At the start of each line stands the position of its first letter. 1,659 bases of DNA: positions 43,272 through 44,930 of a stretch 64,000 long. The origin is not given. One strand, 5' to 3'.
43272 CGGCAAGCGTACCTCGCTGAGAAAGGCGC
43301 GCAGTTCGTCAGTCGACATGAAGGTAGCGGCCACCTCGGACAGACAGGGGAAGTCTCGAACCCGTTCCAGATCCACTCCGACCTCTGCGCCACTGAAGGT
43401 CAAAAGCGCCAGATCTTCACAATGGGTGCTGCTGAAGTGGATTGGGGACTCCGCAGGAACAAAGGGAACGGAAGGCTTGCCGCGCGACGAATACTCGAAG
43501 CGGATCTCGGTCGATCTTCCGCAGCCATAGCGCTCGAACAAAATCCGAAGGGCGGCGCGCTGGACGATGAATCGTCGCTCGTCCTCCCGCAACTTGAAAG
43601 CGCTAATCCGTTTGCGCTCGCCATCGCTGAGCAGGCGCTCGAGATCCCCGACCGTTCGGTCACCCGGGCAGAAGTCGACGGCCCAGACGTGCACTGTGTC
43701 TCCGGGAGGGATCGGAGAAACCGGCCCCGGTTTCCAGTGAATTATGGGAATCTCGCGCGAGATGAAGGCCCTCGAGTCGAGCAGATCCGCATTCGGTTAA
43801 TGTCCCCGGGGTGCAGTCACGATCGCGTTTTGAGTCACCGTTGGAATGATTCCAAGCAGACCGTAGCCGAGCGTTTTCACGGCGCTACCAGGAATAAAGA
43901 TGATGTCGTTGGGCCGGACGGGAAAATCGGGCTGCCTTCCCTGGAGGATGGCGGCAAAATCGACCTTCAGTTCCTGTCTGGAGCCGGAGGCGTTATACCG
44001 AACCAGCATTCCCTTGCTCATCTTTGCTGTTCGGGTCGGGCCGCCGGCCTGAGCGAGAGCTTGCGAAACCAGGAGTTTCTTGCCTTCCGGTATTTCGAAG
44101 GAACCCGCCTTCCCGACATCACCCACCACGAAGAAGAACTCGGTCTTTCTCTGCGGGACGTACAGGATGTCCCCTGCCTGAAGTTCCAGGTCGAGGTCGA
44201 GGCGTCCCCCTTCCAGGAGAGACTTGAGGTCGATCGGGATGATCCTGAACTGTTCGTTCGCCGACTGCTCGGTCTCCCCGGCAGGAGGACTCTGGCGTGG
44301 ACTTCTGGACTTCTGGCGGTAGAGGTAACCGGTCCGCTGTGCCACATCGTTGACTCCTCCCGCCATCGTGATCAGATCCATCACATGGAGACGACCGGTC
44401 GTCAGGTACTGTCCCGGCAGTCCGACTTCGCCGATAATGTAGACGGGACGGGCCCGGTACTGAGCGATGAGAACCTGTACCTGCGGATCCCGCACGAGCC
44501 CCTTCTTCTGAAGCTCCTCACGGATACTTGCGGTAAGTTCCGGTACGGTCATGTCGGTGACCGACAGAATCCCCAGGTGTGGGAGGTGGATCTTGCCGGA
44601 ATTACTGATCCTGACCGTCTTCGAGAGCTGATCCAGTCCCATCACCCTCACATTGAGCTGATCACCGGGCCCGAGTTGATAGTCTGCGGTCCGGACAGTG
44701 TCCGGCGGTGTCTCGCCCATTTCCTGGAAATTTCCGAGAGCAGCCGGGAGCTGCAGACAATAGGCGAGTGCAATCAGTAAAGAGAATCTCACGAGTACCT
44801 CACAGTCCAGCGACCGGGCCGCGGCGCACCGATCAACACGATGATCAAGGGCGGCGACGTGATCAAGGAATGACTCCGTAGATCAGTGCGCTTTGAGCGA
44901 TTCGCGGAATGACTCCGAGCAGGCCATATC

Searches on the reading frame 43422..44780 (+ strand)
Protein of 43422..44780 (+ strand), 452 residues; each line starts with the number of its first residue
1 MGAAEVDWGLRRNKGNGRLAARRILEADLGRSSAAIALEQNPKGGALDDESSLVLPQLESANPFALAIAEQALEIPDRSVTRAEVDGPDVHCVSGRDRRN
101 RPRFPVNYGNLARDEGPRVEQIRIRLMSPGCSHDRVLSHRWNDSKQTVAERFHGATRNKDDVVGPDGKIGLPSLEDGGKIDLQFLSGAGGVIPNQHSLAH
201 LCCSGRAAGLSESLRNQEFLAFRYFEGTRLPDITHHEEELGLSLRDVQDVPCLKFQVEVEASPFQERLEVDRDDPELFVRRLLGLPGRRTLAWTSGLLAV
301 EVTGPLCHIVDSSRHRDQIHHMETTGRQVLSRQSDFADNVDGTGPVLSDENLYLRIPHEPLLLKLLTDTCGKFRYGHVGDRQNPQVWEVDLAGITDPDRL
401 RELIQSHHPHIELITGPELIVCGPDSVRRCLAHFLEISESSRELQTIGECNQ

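Call 46: find_encoding_contigs(protein=window:43422-44780:+, flank=6000, max_places=4)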
Protein window:43422-44780:+ (452 aa): no gene with exactly this product is on record in the collection.
